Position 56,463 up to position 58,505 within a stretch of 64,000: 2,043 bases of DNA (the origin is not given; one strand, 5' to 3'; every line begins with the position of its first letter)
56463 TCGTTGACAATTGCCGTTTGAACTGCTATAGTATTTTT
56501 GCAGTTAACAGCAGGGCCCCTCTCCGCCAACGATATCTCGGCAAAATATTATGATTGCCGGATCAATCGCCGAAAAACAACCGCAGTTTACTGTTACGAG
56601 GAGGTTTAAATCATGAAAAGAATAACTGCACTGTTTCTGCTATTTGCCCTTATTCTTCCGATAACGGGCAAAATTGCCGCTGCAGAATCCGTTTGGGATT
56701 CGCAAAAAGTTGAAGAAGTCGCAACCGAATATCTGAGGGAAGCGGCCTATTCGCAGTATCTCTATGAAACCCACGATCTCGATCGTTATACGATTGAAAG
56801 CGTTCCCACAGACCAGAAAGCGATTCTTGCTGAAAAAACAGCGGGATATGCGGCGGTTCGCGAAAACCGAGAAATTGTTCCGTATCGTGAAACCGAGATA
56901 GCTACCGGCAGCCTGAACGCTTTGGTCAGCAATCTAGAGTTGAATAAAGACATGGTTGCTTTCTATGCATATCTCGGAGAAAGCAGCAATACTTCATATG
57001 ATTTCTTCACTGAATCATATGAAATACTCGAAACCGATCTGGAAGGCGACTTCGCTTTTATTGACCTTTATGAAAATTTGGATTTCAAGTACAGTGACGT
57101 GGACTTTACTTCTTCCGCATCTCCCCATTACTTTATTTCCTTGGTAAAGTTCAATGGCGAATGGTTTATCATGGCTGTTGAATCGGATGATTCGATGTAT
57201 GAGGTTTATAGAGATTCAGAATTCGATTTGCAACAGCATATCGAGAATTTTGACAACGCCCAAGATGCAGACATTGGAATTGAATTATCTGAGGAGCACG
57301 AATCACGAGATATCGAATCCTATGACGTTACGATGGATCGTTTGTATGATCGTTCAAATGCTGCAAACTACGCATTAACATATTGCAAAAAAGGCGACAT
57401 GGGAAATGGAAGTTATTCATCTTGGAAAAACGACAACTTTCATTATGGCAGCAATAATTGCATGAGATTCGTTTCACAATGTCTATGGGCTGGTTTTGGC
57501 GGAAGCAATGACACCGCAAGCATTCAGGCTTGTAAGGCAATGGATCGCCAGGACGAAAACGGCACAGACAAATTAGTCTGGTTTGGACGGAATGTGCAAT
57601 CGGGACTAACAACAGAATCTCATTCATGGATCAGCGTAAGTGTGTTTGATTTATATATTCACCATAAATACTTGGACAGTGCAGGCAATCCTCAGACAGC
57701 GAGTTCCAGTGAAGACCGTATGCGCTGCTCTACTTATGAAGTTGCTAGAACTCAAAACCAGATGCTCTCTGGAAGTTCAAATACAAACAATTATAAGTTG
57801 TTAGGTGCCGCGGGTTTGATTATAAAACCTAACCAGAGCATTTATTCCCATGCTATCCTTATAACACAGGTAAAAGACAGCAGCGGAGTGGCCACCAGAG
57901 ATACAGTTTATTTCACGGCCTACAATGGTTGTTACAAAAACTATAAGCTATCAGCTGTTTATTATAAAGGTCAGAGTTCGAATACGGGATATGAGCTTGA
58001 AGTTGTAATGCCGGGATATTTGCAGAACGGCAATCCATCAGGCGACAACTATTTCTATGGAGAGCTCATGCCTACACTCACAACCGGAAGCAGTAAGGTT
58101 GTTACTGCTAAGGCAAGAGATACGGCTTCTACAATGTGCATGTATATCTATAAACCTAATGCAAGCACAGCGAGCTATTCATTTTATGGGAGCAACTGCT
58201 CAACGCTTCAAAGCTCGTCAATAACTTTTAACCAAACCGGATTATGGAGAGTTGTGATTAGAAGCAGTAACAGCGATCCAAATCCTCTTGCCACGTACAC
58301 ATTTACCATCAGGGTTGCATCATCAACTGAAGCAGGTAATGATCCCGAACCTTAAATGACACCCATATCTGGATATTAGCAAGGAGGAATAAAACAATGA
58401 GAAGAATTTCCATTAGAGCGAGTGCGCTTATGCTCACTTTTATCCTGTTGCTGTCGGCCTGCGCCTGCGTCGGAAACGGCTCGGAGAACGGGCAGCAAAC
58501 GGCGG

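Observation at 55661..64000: Low-G+C mosaic accessory region: secreted cell-wall hydrolases interleaved with unknown lipoproteins, beginning at a tRNA-Arg fragment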

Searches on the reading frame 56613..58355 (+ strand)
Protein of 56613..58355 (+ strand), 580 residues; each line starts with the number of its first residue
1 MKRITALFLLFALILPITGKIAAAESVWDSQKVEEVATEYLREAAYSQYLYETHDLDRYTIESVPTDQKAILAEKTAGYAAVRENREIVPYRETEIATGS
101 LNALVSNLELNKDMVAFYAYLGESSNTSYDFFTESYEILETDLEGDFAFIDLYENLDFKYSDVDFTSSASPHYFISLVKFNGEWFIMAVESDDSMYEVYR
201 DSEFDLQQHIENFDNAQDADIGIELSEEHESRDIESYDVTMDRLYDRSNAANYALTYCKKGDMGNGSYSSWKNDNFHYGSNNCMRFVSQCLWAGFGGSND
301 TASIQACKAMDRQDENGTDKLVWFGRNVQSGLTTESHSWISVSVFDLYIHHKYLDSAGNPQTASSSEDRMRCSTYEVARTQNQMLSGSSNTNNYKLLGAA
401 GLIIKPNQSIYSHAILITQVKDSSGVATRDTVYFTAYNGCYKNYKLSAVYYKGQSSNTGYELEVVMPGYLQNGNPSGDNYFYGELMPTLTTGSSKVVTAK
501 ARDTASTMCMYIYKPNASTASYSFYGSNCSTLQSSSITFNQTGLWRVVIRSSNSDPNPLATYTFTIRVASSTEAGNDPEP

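Call 6: search_protein_families(library=pfam, proteins=[window:56613-58355:+], max_evalue=0.1)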
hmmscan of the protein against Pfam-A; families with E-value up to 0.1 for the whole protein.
window:56613-58355:+ (580 aa): 1 family
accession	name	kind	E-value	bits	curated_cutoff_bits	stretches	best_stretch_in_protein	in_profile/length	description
PF12671.13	Amidase_6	-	8.7e-07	29.6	23.2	1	245-352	2-82/163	Putative amidase domain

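Call 14: search_protein_families(library=ncbifam, proteins=[window:56613-58355:+], max_evalue=0.1)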
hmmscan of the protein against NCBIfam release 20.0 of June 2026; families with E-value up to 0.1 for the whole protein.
window:56613-58355:+ (580 aa): 0 families

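Call 15: search_protein_families(library=phrogs, proteins=[window:56613-58355:+], max_evalue=0.1)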
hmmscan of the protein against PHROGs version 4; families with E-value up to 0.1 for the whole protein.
window:56613-58355:+ (580 aa): 0 families

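Call 17: find_encoding_contigs(protein=window:56613-58355:+, flank=10000, max_places=10)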
Protein window:56613-58355:+ (580 aa): 2 contigs read that carry it; 1 place shown.
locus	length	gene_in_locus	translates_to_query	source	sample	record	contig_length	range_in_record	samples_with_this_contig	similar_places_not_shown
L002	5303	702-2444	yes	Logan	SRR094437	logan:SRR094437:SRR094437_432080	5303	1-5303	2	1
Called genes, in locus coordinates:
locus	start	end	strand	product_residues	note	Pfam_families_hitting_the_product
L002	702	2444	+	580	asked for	PF12671:Amidase_6 (weak)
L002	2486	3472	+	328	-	-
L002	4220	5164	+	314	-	-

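Call 20: list_cluster_members(proteins=[window:56613-58355:+, P0001, window:60131-61075:+, window:61412-62515:-, L001:722-2647:+, window:53824-54987:+, P0003, P0007, P0009])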
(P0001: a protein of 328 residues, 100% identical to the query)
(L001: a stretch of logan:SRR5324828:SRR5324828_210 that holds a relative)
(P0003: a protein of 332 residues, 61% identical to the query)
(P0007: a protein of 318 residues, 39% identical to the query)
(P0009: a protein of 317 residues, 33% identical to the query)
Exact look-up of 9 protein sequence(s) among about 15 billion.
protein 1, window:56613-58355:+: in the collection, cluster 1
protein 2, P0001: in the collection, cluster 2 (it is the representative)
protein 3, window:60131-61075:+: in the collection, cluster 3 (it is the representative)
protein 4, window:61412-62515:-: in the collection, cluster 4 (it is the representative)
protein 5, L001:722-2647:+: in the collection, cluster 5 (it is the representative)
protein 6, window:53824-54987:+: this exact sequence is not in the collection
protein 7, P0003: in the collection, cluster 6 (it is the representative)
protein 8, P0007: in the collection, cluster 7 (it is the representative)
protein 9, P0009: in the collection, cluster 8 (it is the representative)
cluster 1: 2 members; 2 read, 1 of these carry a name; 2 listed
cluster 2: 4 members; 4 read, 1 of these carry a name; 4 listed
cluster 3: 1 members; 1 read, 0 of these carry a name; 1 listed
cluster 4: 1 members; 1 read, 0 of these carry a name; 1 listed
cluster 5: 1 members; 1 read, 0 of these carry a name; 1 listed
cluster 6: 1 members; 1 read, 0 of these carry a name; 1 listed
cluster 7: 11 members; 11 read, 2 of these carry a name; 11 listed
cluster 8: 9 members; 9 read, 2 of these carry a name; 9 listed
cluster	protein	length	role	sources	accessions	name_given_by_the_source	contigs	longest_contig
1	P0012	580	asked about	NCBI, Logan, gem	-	-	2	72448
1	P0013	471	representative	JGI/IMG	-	hypothetical protein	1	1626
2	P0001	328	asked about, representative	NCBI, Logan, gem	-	-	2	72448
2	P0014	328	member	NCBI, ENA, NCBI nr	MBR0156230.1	MAG: hypothetical protein IJM20_01760 [Clostridia bacterium] | hypothetical protein [Clostridia bacterium]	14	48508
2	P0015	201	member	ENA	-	-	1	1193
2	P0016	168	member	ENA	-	-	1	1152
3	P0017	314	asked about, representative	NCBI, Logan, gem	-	-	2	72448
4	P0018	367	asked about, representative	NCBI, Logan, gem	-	-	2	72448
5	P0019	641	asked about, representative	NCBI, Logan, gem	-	-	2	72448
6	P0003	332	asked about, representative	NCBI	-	-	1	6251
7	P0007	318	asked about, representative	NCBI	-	-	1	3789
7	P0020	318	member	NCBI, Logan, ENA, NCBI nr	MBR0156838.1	MAG: hypothetical protein IJM20_04915 [Clostridia bacterium] | hypothetical protein [Clostridia bacterium]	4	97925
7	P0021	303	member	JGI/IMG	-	hypothetical protein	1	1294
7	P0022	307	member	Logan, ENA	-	-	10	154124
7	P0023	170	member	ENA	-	-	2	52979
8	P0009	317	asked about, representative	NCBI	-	-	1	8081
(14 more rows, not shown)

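Call 21: find_encoding_contigs(protein=P0014, flank=10000, max_places=10)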
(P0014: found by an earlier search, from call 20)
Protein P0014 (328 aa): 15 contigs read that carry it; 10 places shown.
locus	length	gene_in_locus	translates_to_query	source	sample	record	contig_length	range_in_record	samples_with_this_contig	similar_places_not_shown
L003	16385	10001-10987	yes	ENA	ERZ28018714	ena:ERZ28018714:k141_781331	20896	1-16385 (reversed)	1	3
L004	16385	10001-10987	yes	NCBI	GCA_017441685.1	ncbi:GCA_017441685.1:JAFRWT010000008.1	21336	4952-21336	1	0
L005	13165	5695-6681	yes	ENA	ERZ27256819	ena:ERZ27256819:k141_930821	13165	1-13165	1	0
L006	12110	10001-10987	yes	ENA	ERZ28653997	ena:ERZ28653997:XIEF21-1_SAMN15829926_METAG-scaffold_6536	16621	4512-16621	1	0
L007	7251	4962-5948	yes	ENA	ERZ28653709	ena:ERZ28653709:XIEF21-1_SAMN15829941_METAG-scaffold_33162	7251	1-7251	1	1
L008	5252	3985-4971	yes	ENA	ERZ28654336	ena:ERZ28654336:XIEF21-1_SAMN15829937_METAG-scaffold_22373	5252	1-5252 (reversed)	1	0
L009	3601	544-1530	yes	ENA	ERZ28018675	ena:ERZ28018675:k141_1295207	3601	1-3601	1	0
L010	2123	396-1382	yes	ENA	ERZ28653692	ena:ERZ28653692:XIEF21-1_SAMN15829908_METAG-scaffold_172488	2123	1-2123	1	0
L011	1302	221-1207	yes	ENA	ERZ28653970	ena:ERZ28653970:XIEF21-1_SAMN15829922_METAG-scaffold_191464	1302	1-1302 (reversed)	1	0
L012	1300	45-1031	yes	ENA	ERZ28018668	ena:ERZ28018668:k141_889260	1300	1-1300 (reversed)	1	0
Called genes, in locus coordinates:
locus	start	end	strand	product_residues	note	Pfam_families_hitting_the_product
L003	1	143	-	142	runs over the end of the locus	PF01966:HD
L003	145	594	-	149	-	PF00583:Acetyltransf_1, PF13673:Acetyltransf_10, PF13508:Acetyltransf_7, PF08445:FR47 (weak)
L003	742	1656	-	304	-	PF00389:2-Hacid_dh, PF02826:2-Hacid_dh_C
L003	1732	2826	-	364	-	PF00266:Aminotran_5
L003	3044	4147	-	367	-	-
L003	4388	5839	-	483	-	-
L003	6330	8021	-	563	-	-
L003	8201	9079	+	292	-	-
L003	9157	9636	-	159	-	PF03073:TspO_MBR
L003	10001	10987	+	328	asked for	-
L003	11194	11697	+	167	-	-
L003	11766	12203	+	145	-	-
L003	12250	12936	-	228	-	-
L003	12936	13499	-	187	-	PF04542:Sigma70_r2 (faint), PF08281:Sigma70_r4_2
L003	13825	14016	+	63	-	PF00830:Ribosomal_L28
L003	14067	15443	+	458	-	PF28494:GlyRS_ins_1 (faint), PF00587:tRNA-synt_2b, PF03129:HGTP_anticodon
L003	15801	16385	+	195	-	PF07675:Cleaved_Adhesin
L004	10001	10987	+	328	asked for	-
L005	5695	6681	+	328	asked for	-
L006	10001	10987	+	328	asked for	-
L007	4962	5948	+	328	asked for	-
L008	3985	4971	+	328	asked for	-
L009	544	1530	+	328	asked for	-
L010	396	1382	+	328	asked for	-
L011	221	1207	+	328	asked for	-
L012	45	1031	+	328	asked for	-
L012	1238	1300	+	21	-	?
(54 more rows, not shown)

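Call 40: find_homologous_proteins(query=window:56613-58355:+)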
Query window:56613-58355:+ (580 aa): 8 proteins with E <= 0.001 among 8000 candidates.
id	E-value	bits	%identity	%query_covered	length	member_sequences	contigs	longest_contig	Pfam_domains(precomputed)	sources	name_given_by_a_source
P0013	0.0e+0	1071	100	81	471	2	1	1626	PF12671.14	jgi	jgi:hypothetical protein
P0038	3.7e-272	922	72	100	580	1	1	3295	PF12671.14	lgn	-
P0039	2.7e-116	407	41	100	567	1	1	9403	PF12671.14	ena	-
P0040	3.1e-103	364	40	98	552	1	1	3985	PF12671.14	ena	-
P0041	1.9e-89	319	36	97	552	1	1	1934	PF12671.14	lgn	-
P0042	1.2e-71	260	33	92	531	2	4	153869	PF12671.14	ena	-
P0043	5.0e-60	222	31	98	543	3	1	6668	PF12671.14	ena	-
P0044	1.6e-21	95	27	77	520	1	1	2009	PF12671.14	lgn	-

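Call 41: find_encoding_contigs(protein=P0039, flank=10000, max_places=3)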
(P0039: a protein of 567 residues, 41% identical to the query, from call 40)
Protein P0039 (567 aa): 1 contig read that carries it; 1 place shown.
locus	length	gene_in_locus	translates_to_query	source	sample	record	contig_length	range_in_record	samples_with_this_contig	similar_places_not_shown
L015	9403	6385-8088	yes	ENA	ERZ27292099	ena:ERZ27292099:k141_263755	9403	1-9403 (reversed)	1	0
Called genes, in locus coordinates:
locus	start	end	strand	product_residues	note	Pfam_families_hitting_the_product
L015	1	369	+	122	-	?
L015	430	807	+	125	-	PF01597:GCV_H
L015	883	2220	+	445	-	PF02347:GDC-P, PF00266:Aminotran_5 (faint)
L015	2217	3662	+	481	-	PF02347:GDC-P (faint), PF01212:Beta_elim_lyase (weak), PF00266:Aminotran_5 (weak), PF21478:GcvP2_C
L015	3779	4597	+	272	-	PF02811:PHP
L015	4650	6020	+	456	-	PF01554:MatE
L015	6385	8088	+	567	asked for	PF12671:Amidase_6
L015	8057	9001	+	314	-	-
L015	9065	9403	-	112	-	?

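Call 42: find_encoding_contigs(protein=P0042, flank=10000, max_places=3)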
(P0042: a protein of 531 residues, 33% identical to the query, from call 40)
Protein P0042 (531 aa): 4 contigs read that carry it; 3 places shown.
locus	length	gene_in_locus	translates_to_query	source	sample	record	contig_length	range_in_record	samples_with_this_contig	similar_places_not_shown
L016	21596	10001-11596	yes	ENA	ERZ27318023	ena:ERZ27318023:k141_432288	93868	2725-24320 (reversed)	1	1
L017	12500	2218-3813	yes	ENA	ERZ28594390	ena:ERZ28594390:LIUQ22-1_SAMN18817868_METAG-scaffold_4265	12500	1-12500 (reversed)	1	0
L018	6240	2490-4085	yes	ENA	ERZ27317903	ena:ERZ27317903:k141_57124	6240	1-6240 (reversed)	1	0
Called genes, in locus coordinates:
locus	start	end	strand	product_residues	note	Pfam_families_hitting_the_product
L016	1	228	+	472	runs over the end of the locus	-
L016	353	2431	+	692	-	PF25390:WD40_RLD (weak), PF13540:RCC1_2 (weak), PF04203:Sortase (faint)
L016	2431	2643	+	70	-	PF06107:DUF951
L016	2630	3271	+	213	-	PF10502:Peptidase_S26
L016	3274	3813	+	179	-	PF10502:Peptidase_S26 (weak)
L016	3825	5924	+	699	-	-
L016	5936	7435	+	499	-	PF02446:Glyco_hydro_77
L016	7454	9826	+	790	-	PF00343:Phosphorylase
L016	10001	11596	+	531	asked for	PF12671:Amidase_6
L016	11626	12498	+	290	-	-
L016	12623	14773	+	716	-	PF00004:AAA, PF07728:AAA_5 (faint), PF17862:AAA_lid_3, PF01434:Peptidase_M41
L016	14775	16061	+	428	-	PF02811:PHP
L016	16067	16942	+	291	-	PF00849:PseudoU_synth_2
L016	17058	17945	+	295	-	PF06207:DUF1002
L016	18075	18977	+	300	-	PF04227:Indigoidine_A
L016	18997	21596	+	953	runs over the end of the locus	PF05193:Peptidase_M16_C, PF08367:M16C_assoc, PF22516:PreP_C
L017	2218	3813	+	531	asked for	PF12671:Amidase_6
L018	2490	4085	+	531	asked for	PF12671:Amidase_6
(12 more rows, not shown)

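Call 60: search_solved_structures(query=A6, max_evalue=1, show_alignments=2)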
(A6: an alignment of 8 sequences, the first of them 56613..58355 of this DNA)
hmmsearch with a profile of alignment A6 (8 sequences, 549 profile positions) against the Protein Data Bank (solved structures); distinct sequences matched with E-value up to 1: 0.

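Call 65: find_related_loci(query=A6, collection=metagenome_contigs, flank=6000)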
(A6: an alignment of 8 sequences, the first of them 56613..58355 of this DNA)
Query A6 (580 aa) in metagenome_contigs; peptide patterns used: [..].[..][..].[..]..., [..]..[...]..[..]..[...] (x = any residue, [..] = any of these).
278 stretches matched a pattern; 81 encode a relative of the query (tblastn E <= 1e-3); the best 80 are kept; 80 distinct loci.
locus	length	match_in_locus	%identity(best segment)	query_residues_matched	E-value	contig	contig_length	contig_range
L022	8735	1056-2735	38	2-569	6e-114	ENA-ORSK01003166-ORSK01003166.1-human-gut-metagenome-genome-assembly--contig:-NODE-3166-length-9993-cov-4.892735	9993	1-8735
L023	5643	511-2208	37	2-575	3e-114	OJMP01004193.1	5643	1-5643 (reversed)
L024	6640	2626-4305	38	2-569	5e-114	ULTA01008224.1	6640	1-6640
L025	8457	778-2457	38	2-569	6e-114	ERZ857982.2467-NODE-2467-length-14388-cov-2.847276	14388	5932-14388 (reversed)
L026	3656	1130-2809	38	2-569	2e-116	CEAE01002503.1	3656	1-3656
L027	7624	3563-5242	38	2-569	6e-114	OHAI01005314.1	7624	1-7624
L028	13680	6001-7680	38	2-569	6e-114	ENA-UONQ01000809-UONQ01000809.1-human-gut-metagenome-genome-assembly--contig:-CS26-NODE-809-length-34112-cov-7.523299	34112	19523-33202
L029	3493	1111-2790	38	2-569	9e-117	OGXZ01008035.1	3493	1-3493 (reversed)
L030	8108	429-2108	38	2-569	4e-114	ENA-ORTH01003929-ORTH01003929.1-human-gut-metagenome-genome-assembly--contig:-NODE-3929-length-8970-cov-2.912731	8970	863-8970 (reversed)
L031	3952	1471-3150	38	2-569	8e-116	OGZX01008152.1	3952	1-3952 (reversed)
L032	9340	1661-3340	38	2-569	6e-114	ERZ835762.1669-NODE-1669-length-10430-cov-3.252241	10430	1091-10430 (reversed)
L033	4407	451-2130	38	2-569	4e-115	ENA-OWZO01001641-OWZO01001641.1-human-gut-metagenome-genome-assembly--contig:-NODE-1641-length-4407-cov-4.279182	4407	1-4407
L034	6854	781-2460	38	2-569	5e-114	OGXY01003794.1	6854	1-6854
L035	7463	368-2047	38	2-569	6e-114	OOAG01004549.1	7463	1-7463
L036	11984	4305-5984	38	2-569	6e-114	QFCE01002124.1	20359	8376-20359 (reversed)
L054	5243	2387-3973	31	1-568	2e-62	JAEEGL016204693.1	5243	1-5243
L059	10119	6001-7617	28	1-567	1e-42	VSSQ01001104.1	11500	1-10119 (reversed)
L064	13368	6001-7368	23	2-473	2e-30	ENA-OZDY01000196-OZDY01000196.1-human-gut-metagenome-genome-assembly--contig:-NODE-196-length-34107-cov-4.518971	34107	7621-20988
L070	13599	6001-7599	25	1-566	3e-26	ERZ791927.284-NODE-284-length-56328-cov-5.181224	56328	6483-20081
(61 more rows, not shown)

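Call 66: find_related_loci(query=A6, collection=viral_contigs, flank=6000)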
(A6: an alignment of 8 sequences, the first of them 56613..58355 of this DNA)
Query A6 (580 aa) in viral_contigs; peptide patterns used: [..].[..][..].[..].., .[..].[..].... (x = any residue, [..] = any of these).
15 stretches matched a pattern; 1 encode a relative of the query (tblastn E <= 1e-3); 1 distinct loci.
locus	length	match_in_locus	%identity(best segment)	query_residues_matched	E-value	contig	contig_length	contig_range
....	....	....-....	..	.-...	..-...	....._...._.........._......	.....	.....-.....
